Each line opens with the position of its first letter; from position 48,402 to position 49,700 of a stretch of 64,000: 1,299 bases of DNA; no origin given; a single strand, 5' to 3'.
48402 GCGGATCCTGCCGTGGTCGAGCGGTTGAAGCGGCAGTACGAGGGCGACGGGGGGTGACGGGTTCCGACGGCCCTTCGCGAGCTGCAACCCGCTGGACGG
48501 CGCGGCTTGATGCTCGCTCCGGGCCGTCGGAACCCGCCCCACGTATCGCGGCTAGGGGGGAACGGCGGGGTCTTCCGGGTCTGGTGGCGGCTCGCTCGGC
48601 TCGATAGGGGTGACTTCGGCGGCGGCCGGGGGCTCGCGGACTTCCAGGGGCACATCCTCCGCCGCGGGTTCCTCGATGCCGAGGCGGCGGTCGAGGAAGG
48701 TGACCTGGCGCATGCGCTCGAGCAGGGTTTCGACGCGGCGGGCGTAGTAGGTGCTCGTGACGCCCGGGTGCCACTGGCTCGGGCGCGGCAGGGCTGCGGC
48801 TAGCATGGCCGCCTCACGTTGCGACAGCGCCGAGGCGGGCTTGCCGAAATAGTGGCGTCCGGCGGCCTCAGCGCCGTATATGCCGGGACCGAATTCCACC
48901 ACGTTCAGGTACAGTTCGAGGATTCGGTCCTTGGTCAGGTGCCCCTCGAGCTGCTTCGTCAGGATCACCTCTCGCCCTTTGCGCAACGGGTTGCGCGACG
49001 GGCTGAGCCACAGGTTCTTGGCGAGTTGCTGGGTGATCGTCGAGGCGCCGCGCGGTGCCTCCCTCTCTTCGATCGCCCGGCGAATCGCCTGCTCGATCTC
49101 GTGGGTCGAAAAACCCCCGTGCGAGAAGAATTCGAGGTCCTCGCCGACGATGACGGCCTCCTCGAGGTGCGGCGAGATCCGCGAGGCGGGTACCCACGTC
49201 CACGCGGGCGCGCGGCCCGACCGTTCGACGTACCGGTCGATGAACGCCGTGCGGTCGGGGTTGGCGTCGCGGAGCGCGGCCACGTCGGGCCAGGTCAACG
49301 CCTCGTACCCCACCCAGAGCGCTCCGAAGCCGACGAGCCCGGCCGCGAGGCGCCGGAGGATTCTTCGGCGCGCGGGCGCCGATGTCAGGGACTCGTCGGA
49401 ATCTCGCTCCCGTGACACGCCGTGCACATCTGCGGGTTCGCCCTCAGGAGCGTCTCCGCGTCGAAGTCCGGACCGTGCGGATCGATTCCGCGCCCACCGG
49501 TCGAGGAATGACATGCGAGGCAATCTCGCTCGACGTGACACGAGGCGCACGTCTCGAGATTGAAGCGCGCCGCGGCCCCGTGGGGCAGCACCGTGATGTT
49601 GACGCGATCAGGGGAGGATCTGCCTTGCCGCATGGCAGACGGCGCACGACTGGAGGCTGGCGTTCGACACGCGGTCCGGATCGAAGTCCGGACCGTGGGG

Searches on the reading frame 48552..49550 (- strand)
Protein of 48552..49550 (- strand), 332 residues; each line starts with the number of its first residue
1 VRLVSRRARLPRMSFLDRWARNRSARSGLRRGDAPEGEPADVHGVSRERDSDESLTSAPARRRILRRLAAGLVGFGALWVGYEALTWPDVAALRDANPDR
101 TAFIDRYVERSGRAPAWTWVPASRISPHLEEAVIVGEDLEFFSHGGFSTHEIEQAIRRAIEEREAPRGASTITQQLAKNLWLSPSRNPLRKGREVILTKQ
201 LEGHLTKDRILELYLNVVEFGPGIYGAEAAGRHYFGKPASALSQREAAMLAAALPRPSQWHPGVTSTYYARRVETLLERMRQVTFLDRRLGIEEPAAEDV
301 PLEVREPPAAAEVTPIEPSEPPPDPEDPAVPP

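Call 8: search_protein_families(library=pfam, proteins=[window:48552-49550:-], max_evalue=0.01)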
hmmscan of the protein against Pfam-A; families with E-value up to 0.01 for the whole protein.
window:48552-49550:- (332 aa): 1 family
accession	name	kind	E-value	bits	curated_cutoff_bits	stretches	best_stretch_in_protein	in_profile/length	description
PF00912.28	Transgly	-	4.4e-51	173.3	27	1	115-280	12-177/178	Transglycosylase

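Call 52: find_homologous_proteins(query=window:48555-49511:-, max_evalue=1e-40)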
Query window:48555-49511:- (319 aa): 6035 proteins with E <= 1e-40 among 8000 candidates; the best 120 are listed.
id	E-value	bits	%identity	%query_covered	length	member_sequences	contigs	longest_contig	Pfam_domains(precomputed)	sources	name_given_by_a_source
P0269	1.1e-185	635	100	90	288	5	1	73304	PF00912.29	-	-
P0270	1.4e-154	532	82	96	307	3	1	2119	PF00912.29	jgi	-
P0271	1.7e-153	529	81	96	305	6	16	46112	PF00912.29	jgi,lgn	jgi:monofunctional biosynthetic peptidoglycan transglycosylase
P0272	6.1e-144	497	80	91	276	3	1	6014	PF00912.29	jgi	-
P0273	3.3e-142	492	83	85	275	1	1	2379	PF00912.29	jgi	jgi:monofunctional biosynthetic peptidoglycan transglycosylase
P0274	8.8e-142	490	86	81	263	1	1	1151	PF00912.29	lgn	-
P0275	3.2e-123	429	79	78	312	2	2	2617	PF00912.29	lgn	-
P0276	2.8e-121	423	74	88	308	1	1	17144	PF00912.29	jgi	jgi:monofunctional biosynthetic peptidoglycan transglycosylase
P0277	3.8e-119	416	79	73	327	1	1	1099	PF00912.29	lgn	-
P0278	2.6e-116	407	76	78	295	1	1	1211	PF00912.29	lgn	-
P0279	7.6e-116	405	80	67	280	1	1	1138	PF00912.29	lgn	-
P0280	8.1e-112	392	71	79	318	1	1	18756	PF00912.29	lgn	-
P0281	9.2e-111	388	70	79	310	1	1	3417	PF00912.29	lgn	-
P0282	1.8e-109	384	73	76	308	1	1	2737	PF00912.29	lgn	-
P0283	2.3e-108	380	71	78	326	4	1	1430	PF00912.29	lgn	-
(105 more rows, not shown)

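Call 53: find_encoding_contigs(protein=P0271, flank=2500, max_places=8)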
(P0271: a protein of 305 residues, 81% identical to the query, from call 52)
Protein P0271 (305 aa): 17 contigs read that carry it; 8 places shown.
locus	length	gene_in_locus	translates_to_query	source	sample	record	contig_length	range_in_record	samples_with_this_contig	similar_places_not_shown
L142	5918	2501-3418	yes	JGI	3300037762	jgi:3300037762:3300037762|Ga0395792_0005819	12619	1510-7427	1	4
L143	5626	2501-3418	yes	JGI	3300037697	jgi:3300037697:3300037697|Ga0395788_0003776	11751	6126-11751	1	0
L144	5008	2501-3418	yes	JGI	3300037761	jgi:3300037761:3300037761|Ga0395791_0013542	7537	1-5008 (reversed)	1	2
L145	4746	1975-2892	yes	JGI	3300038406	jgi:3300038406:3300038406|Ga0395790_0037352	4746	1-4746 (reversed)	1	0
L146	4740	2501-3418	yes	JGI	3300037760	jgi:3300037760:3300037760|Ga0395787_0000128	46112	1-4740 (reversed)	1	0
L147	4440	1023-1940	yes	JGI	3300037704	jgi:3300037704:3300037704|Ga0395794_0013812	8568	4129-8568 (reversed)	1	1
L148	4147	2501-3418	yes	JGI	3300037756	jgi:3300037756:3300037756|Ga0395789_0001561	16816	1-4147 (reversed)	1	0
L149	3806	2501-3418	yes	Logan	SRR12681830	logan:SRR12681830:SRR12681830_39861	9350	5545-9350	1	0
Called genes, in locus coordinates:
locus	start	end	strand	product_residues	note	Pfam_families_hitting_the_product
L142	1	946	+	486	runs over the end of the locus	-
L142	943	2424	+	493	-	PF14522:Cytochrome_C7 (faint), PF09699:Paired_CXXCH_1 (weak)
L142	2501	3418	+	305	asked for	PF00912:Transgly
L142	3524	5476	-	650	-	PF16177:ACAS_N, PF00501:AMP-binding, PF13193:AMP-binding_C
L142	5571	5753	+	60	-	-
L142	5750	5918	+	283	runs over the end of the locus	PF01545:Cation_efflux, PF16916:ZT_dimer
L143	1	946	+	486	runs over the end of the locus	-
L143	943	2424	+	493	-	PF14522:Cytochrome_C7 (faint), PF09699:Paired_CXXCH_1 (weak)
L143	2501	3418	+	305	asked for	PF00912:Transgly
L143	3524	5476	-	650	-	PF16177:ACAS_N, PF00501:AMP-binding, PF13193:AMP-binding_C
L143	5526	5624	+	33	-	?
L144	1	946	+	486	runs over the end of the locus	-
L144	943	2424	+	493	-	PF14522:Cytochrome_C7 (faint), PF09699:Paired_CXXCH_1 (weak)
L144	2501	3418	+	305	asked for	PF00912:Transgly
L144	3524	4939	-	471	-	PF00501:AMP-binding, PF13193:AMP-binding_C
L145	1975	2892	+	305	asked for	PF00912:Transgly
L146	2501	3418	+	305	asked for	PF00912:Transgly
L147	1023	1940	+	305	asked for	PF00912:Transgly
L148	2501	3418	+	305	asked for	PF00912:Transgly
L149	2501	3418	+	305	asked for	PF00912:Transgly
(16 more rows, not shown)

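Call 54: find_encoding_contigs(protein=P0270, flank=2500, max_places=3)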
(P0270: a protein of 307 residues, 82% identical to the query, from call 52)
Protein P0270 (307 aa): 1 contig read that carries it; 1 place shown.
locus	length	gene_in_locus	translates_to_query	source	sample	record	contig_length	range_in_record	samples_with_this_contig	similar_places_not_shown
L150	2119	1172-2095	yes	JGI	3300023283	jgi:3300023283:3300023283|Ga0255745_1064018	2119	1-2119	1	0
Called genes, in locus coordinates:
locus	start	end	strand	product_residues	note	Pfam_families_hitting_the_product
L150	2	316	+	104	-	?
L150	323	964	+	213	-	PF04055:Radical_SAM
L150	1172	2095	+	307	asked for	PF00912:Transgly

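Call 55: find_encoding_contigs(protein=P0273, flank=2500, max_places=3)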
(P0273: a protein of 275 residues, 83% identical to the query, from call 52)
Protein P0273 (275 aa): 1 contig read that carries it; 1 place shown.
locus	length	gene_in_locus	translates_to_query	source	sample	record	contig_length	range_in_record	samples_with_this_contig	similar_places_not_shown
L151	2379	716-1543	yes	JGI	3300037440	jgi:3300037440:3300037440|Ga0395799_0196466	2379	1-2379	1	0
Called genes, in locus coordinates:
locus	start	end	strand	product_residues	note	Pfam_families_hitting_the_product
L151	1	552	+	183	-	?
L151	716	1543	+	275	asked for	PF00912:Transgly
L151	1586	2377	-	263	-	?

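Call 56: find_encoding_contigs(protein=P0274, flank=2500, max_places=3)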
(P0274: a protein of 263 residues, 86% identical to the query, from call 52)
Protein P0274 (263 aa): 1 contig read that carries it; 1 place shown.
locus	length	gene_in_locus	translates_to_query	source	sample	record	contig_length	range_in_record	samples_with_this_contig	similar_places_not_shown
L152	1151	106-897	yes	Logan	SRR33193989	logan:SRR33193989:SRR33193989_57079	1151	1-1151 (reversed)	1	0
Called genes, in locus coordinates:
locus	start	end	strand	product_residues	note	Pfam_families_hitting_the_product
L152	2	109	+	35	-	?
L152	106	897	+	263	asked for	PF00912:Transgly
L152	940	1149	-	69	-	?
